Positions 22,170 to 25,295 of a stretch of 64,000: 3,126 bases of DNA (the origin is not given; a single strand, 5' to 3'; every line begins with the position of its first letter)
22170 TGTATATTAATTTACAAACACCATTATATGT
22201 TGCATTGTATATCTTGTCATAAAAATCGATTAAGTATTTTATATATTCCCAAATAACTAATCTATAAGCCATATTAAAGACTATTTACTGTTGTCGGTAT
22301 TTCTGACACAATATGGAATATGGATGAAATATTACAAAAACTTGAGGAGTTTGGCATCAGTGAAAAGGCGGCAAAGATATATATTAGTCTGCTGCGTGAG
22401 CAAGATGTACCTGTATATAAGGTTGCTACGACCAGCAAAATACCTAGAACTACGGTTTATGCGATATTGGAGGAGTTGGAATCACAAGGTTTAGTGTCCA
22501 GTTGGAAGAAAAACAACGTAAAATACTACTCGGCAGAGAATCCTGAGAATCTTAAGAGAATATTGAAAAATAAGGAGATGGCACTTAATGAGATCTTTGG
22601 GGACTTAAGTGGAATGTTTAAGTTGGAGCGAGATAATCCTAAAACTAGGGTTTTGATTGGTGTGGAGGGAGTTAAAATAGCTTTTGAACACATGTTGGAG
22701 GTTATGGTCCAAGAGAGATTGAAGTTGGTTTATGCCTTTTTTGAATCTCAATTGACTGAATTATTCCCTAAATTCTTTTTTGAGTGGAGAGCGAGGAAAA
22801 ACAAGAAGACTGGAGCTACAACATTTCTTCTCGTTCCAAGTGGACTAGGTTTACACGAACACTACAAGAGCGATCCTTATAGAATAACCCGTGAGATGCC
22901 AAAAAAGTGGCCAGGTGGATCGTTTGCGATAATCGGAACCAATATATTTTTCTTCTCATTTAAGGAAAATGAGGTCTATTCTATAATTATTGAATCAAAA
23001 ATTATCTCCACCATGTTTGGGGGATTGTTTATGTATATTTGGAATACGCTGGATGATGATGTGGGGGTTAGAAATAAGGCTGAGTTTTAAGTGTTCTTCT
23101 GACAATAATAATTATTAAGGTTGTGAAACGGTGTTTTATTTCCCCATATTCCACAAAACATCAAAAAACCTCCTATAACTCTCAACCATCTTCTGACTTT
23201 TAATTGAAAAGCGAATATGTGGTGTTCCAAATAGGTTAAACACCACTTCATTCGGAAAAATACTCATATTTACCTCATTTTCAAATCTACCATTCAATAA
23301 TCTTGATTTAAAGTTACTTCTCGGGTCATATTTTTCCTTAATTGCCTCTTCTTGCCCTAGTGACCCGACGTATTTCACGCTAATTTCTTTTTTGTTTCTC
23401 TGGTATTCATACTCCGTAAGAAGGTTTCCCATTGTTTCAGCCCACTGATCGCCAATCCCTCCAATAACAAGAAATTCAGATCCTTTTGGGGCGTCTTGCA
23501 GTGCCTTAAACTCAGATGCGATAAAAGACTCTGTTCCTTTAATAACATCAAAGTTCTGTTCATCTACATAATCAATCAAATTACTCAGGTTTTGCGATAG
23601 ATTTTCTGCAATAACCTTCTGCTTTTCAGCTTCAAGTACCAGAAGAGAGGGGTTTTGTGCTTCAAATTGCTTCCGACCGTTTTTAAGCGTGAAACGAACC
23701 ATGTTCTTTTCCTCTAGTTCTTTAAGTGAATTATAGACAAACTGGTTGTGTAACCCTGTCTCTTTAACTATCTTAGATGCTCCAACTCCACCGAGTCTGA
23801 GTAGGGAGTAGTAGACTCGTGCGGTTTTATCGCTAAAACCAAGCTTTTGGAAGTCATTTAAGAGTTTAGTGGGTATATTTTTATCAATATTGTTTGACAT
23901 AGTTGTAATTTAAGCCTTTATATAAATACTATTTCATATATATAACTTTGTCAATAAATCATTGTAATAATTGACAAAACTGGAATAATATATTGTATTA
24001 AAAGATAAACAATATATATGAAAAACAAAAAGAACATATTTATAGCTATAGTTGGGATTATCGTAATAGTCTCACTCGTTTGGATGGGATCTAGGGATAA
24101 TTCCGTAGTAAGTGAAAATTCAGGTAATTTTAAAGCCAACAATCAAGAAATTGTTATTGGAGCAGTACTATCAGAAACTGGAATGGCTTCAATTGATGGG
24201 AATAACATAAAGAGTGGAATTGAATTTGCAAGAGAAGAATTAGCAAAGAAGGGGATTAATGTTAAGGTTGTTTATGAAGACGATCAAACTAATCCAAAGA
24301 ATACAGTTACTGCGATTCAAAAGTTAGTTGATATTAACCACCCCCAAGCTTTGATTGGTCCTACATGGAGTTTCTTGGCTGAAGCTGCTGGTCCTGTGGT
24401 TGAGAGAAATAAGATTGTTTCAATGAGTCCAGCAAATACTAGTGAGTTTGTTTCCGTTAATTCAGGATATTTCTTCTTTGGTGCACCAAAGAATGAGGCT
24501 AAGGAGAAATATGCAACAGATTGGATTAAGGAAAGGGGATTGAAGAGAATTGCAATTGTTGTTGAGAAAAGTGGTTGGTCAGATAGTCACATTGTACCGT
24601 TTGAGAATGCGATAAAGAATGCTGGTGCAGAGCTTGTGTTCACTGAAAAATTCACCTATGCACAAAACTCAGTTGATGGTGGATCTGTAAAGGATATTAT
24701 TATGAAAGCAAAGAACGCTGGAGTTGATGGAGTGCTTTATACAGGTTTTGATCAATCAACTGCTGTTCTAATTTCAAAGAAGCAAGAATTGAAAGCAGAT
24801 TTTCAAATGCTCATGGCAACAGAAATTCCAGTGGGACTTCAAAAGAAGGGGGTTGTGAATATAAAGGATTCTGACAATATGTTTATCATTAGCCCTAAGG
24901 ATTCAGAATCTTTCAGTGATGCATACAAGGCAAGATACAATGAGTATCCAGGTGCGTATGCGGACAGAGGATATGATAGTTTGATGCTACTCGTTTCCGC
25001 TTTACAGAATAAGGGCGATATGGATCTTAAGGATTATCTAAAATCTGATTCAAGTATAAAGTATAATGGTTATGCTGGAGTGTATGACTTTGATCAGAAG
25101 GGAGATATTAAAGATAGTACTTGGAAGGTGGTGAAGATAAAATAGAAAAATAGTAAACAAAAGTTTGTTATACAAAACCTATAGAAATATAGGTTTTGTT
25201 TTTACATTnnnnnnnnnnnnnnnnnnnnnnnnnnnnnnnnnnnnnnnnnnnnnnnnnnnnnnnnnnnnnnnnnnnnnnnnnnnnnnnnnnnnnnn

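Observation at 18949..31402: Six back-to-back TrmB-like regulator / orphan LivJ-like solute-binding-protein gene pairs, part of an eight-pair paralogous family with no transporter components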

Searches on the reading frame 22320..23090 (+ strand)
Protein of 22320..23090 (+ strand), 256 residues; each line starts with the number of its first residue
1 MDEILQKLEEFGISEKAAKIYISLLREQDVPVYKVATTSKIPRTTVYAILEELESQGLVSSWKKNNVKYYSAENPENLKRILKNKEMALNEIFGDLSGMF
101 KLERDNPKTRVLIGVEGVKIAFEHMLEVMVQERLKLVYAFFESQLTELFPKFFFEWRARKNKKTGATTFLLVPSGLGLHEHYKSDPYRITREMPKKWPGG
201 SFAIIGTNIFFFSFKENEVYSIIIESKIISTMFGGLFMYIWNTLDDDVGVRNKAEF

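Call 4: search_protein_families(library=pfam, proteins=[window:22320-23090:+], max_evalue=0.01)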
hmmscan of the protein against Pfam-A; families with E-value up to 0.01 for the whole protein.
window:22320-23090:+ (256 aa): 5 families
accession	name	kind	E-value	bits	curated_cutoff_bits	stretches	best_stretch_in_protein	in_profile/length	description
PF01978.25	TrmB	-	1.5e-14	54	25.6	1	8-75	1-67/68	Sugar-specific transcriptional regulator TrmB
PF03551.20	PadR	-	0.0038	17.6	27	0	41-70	29-63/75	Transcriptional regulator PadR-like family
PF03965.22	Penicillinase_R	-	0.0042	17.9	22.6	1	33-77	21-69/115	Penicillinase repressor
PF22194.2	F-93_WHD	-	0.0063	17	28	0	26-61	8-47/62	F-93, winged-helix domain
PF09339.16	HTH_IclR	-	0.0078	16.4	22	0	29-60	18-49/52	IclR helix-turn-helix domain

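Call 9: search_protein_families(library=ncbifam, proteins=[window:22320-23090:+], max_evalue=0.01)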
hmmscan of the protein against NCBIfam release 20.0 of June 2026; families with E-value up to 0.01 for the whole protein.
window:22320-23090:+ (256 aa): 6 families
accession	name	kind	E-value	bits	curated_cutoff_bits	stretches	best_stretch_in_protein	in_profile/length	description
NF047390.1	TransRegTrmBL1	equivalog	4.2e-07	29.2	650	1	2-84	4-85/341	HTH-type sugar sensing transcriptional regulator TrmBL1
NF053606.1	Sta1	subfamily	8.8e-05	22.6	80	1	11-80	16-91/100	Sta1 family transcriptional regulator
NF033788.1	HTH_metalloreg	subfamily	0.00012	21.8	55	1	22-76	17-72/77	metalloregulator ArsR/SmtB family transcription factor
NF040939.2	trans_reg_lrs14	equivalog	0.00069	19.6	90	1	11-68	17-75/103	Lrs14 family HTH-type transcriptional regulator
NF047392.1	TransRegTrmBHalo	equivalog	0.0026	16.8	500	1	8-103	13-104/349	HTH-type sugar sensing transcriptional regulator TrmB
TIGR00738.1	rrf2_super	superfamily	0.0084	16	73.3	0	20-76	15-72/132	Rrf2 family transcriptional regulator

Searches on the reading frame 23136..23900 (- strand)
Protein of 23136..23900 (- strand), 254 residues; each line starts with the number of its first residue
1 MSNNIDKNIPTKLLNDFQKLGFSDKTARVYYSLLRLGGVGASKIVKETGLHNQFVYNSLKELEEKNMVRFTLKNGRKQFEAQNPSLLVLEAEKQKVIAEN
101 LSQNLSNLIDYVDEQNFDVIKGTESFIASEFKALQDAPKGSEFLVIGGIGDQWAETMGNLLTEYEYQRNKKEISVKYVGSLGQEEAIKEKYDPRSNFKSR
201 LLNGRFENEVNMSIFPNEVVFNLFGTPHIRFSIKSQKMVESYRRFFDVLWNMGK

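Call 4: search_protein_families(library=pfam, proteins=[window:23136-23900:-], max_evalue=0.01)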
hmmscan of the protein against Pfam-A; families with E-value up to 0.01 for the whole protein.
window:23136-23900:- (254 aa): 1 family
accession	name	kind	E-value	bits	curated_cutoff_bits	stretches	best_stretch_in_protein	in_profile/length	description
PF01978.25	TrmB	-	7.1e-11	42.2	25.6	1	18-84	2-67/68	Sugar-specific transcriptional regulator TrmB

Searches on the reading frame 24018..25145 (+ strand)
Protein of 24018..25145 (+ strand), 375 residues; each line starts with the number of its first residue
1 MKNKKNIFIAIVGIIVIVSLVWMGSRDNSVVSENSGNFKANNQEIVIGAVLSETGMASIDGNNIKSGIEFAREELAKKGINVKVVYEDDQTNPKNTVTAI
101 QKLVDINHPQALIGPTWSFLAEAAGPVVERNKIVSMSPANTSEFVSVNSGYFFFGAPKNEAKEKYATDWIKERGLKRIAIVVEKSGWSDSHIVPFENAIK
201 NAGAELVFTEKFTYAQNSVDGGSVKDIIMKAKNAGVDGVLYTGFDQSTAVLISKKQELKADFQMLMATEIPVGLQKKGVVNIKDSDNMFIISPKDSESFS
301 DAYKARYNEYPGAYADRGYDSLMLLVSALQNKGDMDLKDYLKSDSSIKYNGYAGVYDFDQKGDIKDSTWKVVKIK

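Call 8: search_protein_families(library=pfam, proteins=[window:24018-25145:+], max_evalue=0.01)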
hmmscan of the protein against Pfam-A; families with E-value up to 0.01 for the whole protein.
window:24018-25145:+ (375 aa): 3 families
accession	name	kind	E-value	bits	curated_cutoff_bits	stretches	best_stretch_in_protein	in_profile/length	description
PF13458.12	Peripla_BP_6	-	5.3e-36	125.4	31.7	1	44-374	1-338/343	Periplasmic binding protein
PF01094.35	ANF_receptor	-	2.2e-11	43.9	25.4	1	69-373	7-349/353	Receptor family ligand binding region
PF13433.12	Peripla_BP_5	-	6.3e-06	26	27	1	46-348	2-310/363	Periplasmic binding protein domain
